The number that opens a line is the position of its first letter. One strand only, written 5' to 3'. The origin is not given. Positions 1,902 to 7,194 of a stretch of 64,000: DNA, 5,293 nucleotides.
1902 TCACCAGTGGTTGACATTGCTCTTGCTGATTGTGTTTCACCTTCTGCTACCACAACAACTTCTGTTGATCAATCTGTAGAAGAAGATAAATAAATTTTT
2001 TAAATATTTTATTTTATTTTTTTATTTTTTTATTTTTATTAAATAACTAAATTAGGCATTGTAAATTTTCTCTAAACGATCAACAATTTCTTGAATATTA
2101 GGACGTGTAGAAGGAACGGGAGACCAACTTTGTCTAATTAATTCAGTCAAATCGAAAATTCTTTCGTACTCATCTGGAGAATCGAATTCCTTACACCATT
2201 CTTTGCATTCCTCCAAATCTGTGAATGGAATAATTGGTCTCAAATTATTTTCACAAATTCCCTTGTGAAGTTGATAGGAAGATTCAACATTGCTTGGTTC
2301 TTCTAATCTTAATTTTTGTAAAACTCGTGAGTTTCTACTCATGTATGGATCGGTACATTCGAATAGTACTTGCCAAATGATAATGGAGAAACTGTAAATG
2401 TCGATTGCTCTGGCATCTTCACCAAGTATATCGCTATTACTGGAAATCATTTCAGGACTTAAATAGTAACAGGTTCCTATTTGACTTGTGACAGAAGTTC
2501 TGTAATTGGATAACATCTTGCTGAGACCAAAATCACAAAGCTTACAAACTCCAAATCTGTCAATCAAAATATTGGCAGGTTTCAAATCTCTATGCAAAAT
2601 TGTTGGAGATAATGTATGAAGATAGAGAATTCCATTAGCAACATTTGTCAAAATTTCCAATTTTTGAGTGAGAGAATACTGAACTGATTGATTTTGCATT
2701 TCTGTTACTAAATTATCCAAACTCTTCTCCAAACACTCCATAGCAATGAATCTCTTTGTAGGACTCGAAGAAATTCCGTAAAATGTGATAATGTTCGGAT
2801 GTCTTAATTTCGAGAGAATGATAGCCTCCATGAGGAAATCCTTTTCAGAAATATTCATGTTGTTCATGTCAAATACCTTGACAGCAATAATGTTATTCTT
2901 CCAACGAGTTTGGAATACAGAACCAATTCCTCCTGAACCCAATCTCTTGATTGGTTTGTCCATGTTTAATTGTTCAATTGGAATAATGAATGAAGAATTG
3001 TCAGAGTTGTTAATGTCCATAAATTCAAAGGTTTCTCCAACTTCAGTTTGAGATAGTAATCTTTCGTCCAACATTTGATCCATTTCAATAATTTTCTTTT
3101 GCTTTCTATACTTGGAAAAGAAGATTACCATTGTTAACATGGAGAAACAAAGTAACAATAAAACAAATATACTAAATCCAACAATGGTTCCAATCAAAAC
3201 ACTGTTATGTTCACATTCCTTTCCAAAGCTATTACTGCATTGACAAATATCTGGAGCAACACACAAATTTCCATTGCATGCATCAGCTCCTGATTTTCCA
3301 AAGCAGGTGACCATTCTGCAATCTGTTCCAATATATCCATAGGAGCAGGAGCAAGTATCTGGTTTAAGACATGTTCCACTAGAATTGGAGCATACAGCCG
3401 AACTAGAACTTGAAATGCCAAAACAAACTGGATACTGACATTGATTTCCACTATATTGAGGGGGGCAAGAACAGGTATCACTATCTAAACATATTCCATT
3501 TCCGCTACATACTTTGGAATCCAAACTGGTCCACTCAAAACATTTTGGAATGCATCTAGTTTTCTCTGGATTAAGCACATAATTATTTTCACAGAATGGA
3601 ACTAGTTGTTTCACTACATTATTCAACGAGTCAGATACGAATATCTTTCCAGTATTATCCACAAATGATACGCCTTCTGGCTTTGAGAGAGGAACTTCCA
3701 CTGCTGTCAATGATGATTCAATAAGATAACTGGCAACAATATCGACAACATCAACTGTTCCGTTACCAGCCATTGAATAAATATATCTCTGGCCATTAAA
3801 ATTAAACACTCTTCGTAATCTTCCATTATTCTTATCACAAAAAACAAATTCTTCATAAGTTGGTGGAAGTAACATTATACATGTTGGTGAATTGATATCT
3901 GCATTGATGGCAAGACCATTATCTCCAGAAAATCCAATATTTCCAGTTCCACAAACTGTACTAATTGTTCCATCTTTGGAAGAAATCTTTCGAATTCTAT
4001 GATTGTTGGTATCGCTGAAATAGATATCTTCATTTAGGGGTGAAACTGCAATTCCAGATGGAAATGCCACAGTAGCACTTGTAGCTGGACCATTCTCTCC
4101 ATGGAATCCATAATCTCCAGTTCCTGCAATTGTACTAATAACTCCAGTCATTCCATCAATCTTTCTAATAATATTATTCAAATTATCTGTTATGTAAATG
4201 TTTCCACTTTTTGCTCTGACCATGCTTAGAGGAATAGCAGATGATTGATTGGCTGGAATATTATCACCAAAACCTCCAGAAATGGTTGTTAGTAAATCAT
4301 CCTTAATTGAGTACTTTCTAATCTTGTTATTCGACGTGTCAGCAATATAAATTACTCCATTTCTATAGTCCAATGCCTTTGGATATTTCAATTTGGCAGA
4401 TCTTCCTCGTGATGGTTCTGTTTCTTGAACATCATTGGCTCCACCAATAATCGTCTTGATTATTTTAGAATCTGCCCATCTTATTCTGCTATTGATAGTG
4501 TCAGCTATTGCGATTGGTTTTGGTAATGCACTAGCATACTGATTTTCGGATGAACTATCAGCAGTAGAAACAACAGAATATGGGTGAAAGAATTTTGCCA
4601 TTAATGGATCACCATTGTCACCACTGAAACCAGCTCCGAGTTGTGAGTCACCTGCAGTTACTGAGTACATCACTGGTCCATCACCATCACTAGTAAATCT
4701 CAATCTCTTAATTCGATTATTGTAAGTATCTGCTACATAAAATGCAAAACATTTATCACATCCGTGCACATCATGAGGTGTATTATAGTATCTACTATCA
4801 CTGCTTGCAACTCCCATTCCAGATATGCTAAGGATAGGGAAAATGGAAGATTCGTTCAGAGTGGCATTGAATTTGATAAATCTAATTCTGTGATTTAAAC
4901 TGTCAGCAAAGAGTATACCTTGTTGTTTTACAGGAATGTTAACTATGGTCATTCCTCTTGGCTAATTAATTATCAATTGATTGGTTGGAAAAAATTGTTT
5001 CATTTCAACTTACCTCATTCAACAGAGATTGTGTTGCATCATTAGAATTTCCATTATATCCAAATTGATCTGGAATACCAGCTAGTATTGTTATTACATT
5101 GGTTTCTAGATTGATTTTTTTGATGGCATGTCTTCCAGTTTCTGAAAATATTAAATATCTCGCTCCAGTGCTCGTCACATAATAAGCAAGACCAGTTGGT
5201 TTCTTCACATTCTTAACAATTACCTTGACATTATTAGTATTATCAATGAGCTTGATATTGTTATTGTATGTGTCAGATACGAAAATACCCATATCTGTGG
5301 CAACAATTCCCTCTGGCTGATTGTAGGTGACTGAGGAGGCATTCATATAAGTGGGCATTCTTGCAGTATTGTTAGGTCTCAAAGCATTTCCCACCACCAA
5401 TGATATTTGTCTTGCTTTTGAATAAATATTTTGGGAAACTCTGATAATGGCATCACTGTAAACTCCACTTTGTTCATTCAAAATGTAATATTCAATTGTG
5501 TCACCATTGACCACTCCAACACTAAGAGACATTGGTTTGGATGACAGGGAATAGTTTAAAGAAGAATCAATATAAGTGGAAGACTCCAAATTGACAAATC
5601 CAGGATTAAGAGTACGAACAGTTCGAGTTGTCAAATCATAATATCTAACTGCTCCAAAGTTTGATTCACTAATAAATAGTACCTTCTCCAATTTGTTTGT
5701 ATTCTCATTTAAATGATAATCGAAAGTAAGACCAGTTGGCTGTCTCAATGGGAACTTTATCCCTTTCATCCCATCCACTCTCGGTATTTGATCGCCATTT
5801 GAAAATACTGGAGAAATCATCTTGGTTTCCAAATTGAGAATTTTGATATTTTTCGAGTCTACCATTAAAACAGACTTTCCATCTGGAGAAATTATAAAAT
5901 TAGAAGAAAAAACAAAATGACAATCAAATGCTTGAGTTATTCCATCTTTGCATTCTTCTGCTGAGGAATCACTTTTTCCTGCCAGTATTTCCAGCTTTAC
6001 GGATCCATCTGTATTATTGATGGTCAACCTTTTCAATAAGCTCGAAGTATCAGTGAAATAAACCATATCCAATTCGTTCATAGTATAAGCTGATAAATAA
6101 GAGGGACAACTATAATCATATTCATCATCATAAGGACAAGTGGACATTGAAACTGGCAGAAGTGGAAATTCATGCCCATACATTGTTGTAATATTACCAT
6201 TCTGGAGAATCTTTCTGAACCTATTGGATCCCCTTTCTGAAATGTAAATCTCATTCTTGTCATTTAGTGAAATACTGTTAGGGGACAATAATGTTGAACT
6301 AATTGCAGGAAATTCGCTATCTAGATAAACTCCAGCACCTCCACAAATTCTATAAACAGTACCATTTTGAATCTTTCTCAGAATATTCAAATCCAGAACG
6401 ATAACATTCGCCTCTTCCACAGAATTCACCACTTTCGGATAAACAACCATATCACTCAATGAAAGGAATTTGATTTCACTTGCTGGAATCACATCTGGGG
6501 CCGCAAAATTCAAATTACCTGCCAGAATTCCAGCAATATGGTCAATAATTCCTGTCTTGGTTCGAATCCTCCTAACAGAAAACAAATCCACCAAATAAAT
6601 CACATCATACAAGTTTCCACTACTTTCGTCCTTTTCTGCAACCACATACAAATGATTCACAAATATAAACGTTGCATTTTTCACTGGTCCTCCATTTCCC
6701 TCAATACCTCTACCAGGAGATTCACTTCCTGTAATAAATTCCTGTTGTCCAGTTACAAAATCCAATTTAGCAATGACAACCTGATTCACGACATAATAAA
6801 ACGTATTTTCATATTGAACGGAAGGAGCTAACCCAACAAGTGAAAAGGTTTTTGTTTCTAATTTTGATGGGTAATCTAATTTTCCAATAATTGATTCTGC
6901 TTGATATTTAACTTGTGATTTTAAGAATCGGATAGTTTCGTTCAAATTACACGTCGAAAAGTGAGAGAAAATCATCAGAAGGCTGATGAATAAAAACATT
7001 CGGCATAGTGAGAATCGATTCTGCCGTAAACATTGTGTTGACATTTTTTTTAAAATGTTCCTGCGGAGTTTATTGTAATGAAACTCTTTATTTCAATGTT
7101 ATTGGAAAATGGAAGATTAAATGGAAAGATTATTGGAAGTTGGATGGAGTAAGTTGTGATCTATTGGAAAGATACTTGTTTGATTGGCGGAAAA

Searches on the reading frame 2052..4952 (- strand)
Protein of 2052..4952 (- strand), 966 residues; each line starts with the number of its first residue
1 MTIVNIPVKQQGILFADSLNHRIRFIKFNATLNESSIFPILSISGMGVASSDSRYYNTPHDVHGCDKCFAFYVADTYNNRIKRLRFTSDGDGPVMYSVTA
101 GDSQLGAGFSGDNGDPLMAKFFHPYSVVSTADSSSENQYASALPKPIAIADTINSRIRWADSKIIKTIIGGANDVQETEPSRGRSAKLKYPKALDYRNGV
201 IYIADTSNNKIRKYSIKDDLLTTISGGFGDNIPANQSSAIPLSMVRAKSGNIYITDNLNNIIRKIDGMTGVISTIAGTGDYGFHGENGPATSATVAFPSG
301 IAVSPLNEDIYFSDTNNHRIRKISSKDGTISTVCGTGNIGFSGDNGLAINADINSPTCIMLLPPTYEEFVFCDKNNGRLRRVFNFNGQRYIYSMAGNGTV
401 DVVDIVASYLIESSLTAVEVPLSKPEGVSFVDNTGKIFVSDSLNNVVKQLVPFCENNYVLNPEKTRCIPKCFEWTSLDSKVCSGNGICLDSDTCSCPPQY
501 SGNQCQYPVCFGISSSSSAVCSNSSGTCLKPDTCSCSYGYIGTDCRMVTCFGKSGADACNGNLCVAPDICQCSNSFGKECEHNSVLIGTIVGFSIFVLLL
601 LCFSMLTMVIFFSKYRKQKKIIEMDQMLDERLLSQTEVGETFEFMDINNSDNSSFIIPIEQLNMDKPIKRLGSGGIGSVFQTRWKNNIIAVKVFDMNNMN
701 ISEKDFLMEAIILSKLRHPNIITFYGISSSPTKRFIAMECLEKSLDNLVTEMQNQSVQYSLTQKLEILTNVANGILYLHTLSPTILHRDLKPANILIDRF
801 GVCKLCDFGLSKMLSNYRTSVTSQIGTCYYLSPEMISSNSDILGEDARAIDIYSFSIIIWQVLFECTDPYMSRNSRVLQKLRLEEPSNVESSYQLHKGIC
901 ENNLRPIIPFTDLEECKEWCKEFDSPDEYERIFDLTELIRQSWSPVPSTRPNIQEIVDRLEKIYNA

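Call 6: search_protein_families(library=pfam, proteins=[window:2052-4952:-], max_evalue=0.01)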
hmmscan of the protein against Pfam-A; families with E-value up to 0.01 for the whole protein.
window:2052-4952:- (966 aa): 8 families
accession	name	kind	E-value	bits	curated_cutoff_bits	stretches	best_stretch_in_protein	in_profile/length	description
PF00069.31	Pkinase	-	4.7e-44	151.2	31.7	1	668-958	4-259/263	Protein kinase domain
PF07714.23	PK_Tyr_Ser-Thr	-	3.9e-39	135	23.1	1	669-905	5-205/258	Protein tyrosine and serine/threonine kinase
PF01436.27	NHL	-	4.4e-16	58.4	20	0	297-322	3-27/28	NHL repeat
PF25021.1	TEN_NHL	-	8.6e-08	32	27.1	0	285-336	131-178/357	Teneurin NHL domain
PF25024.1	EGF_TEN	-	1.7e-05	24.9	65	1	479-584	31-126/234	Teneurin EGF domain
PF07974.19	EGF_2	-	9.6e-05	23.1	22.1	1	480-505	6-32/32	EGF-like domain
PF23106.1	EGF_Teneurin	-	0.0013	19.2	24.3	1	482-506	5-28/30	Teneurin-like EGF domain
PF12330.14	Haspin_kinase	-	0.0037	16.8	25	0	624-814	79-256/364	Haspin like kinase domain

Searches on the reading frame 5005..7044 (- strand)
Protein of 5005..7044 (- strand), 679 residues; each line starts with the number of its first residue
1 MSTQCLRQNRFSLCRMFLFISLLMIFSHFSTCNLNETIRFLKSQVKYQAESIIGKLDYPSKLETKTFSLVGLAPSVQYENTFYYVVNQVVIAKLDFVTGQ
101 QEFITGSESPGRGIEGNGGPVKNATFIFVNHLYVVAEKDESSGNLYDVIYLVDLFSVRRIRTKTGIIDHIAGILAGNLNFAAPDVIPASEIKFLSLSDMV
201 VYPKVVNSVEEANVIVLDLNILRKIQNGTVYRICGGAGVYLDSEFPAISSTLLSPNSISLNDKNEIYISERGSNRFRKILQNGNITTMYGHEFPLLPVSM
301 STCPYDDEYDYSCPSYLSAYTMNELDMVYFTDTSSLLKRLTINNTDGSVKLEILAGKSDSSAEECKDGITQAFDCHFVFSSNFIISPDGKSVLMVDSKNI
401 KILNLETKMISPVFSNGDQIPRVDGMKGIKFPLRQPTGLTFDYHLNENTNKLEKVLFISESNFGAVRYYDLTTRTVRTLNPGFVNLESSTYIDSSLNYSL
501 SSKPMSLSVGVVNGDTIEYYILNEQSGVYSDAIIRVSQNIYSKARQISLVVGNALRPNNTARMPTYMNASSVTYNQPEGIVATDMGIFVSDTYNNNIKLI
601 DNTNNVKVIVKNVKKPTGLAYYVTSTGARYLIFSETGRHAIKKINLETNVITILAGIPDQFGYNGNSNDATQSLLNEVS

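Call 56: search_protein_families(library=pfam, proteins=[window:5005-7044:-], max_evalue=0.00001)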
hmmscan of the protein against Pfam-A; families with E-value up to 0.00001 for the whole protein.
window:5005-7044:- (679 aa): 1 family
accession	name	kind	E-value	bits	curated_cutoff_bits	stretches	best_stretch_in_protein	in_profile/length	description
PF25021.1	TEN_NHL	-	1.3e-06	28.1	27.1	0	148-291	154-302/357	Teneurin NHL domain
